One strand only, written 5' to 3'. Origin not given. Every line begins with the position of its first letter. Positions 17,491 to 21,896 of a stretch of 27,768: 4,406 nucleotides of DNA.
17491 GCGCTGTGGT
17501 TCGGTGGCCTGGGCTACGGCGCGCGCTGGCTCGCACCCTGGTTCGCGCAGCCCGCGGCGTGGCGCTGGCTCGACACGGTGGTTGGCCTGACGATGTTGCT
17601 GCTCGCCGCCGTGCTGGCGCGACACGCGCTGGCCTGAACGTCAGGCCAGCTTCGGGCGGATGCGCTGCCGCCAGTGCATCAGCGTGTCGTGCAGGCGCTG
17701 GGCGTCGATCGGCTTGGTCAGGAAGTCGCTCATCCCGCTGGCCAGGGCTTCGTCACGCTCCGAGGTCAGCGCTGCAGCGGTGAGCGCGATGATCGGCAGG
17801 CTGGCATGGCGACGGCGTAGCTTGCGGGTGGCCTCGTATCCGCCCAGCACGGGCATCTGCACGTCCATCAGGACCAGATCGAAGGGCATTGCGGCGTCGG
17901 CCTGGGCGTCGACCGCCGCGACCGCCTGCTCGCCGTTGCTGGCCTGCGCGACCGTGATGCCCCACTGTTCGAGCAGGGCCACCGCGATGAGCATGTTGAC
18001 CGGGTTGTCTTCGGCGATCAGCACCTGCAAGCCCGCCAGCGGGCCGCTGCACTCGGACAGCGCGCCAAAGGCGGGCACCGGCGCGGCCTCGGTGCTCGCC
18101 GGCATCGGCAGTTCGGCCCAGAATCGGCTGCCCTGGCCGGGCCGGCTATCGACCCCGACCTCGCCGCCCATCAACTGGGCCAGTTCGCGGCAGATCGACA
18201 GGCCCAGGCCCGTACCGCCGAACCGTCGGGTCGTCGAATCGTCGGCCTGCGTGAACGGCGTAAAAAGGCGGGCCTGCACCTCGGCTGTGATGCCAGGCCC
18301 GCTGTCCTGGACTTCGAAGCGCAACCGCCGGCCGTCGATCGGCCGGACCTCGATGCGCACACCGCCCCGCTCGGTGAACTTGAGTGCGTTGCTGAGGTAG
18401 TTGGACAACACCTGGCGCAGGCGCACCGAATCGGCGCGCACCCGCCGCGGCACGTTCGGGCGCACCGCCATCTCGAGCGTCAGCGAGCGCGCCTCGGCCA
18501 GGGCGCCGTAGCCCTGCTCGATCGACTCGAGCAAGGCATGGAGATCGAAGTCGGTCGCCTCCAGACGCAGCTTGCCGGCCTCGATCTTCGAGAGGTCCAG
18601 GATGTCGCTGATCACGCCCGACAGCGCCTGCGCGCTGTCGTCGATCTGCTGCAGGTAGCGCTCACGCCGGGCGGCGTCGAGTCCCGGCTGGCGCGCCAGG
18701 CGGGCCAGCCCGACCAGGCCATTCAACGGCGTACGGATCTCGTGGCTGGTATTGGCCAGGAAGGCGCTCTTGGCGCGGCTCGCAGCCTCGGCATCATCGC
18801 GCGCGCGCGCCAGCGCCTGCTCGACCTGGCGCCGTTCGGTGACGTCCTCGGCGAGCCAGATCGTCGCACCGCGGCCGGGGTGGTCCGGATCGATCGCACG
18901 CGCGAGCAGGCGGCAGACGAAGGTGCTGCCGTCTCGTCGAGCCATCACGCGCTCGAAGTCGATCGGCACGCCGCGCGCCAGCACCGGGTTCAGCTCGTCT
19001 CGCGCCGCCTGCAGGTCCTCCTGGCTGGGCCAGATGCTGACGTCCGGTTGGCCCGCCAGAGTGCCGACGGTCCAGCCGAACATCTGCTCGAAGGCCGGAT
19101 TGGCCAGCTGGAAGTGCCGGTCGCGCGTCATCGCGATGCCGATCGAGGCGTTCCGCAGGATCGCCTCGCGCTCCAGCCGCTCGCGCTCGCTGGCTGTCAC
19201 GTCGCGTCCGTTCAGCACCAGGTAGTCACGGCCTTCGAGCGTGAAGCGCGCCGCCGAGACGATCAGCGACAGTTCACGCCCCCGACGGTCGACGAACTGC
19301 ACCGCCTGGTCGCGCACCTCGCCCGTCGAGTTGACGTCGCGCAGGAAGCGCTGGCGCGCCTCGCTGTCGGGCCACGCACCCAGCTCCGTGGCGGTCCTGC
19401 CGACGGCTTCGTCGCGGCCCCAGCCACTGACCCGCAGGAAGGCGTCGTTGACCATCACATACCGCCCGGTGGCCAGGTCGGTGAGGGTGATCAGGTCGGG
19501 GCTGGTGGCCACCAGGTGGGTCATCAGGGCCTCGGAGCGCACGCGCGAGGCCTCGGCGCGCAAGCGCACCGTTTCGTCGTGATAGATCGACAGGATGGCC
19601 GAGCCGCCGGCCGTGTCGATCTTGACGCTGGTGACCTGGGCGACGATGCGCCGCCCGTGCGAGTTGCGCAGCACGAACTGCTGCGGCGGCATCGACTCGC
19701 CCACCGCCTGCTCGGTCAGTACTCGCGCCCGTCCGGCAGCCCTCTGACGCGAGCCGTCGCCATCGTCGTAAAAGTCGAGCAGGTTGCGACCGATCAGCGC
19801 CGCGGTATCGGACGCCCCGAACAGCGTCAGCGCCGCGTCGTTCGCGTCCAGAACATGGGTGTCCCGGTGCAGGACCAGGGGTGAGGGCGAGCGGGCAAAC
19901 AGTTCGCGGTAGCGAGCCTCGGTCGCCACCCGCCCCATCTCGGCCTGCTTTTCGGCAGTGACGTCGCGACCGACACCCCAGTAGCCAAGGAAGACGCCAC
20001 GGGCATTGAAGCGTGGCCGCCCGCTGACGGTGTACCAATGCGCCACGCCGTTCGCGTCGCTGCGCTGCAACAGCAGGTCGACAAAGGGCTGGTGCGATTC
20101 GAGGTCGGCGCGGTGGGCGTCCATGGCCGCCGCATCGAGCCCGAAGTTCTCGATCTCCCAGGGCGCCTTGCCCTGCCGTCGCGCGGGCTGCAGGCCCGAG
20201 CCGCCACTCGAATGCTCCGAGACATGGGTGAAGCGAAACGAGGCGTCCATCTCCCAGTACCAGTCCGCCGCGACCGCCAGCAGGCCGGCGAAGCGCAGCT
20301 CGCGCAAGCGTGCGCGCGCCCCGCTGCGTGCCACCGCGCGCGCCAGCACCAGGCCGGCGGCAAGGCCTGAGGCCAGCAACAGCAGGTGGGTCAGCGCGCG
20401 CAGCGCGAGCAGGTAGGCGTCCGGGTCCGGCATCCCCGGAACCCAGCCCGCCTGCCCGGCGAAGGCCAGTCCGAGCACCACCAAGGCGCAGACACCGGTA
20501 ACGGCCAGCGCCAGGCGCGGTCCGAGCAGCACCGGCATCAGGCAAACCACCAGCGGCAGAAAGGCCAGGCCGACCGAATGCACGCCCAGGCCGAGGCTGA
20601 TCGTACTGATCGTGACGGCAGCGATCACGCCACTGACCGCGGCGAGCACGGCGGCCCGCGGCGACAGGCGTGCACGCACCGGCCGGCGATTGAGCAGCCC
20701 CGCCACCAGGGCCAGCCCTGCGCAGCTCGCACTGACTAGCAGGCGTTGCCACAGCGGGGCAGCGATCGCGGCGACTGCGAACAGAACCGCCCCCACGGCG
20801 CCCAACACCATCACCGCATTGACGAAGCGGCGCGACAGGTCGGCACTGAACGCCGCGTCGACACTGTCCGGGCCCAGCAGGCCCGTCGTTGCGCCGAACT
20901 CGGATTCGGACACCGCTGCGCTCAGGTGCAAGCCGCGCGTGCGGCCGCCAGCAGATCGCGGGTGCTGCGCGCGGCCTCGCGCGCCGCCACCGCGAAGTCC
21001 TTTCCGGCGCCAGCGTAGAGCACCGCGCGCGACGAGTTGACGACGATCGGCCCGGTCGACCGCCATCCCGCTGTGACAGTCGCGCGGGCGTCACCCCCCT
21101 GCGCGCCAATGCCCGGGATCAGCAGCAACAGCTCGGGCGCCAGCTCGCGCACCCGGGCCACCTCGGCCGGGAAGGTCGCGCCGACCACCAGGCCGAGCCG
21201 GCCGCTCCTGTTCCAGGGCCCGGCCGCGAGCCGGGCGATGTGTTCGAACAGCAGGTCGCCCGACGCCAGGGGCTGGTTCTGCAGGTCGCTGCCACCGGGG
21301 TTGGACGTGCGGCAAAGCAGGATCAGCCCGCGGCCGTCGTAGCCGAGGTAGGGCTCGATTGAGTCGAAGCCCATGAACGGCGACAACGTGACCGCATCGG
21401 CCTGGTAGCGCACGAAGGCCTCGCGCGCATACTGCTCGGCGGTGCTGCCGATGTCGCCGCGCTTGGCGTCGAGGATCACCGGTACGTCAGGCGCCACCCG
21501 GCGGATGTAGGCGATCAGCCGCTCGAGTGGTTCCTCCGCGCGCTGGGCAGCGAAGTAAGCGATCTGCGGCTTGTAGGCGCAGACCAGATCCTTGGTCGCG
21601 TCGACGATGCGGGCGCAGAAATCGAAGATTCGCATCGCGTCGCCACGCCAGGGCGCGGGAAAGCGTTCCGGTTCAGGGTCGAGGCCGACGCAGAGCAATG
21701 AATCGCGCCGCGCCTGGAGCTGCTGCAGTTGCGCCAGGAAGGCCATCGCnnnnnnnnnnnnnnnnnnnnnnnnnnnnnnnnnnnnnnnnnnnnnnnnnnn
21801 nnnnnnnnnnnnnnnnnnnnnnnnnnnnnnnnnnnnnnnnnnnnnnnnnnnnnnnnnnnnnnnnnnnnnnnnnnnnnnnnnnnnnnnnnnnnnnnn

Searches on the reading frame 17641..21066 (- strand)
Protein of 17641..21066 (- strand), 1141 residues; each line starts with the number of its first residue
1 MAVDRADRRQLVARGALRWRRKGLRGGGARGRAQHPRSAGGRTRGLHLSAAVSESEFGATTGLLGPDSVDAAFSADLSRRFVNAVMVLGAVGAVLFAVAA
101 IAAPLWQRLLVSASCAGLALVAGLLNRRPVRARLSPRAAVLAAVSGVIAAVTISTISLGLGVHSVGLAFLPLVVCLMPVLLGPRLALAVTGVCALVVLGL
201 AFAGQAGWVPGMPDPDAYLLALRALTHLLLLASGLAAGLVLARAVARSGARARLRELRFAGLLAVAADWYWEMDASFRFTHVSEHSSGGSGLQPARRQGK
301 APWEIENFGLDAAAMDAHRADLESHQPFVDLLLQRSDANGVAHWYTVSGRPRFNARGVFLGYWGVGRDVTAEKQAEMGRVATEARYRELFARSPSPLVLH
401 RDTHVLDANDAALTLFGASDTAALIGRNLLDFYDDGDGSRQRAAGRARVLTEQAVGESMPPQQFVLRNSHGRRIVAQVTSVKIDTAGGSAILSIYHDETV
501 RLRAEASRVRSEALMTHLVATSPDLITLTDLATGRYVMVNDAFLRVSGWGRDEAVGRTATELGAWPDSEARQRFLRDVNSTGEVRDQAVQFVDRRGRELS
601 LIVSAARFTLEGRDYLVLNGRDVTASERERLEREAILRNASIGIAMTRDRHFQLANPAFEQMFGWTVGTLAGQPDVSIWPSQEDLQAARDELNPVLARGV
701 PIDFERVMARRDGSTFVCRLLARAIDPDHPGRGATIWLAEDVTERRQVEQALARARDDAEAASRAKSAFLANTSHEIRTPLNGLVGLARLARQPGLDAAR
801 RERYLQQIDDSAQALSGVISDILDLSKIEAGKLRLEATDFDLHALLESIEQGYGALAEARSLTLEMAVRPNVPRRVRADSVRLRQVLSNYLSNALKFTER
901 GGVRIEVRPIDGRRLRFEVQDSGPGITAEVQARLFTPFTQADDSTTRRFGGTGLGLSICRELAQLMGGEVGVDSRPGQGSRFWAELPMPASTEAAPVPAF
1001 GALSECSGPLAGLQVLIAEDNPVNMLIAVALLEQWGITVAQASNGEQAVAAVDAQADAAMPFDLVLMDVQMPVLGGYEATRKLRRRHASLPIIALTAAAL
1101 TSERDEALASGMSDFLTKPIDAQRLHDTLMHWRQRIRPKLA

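Call 14: search_protein_families(library=pfam, proteins=[window:17641-21066:-], max_evalue=0.0001)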
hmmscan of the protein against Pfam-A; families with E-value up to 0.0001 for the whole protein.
window:17641-21066:- (1141 aa): 8 families
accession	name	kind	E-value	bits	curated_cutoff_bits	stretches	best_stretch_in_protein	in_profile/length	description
PF02518.31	HATPase_c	-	6.4e-33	113.9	26.4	1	879-989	2-110/111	Histidine kinase-, DNA gyrase B-, and HSP90-like ATPase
PF08448.16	PAS_4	-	8.3e-29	100.5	23.1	2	646-747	10-110/110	PAS fold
PF13426.13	PAS_9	-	2.3e-27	95.7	27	3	526-625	4-103/103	PAS domain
PF00072.30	Response_reg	-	7.5e-27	94.1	30.2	1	1015-1128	1-109/111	Response regulator receiver domain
PF00989.32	PAS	-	3e-23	82.4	22.6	2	515-623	3-113/113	PAS fold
PF13188.13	PAS_8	-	5.9e-21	74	21.8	2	384-442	1-59/65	PAS domain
PF00512.31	HisKA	-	2.4e-17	63.2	26.9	1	765-831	1-66/66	His Kinase A (phospho-acceptor) domain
PF08447.18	PAS_3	-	9.1e-06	26.3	25.6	0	655-727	4-78/89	PAS fold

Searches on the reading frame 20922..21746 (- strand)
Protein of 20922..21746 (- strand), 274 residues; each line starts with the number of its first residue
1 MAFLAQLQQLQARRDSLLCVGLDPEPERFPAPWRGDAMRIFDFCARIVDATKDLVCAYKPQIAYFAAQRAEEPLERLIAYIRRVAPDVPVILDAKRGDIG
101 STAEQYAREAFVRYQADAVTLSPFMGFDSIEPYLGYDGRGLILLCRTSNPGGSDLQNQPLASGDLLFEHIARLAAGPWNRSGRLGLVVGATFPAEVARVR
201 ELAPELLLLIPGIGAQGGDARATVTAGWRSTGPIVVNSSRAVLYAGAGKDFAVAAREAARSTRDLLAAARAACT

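Call 14: search_protein_families(library=pfam, proteins=[window:20922-21746:-], max_evalue=0.0001)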
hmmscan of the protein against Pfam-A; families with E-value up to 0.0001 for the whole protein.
window:20922-21746:- (274 aa): 1 family
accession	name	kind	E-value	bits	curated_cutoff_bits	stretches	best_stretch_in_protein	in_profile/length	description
PF00215.30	OMPdecase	-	9.4e-31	107.9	27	1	17-246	2-212/221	Orotidine 5'-phosphate decarboxylase / HUMPS family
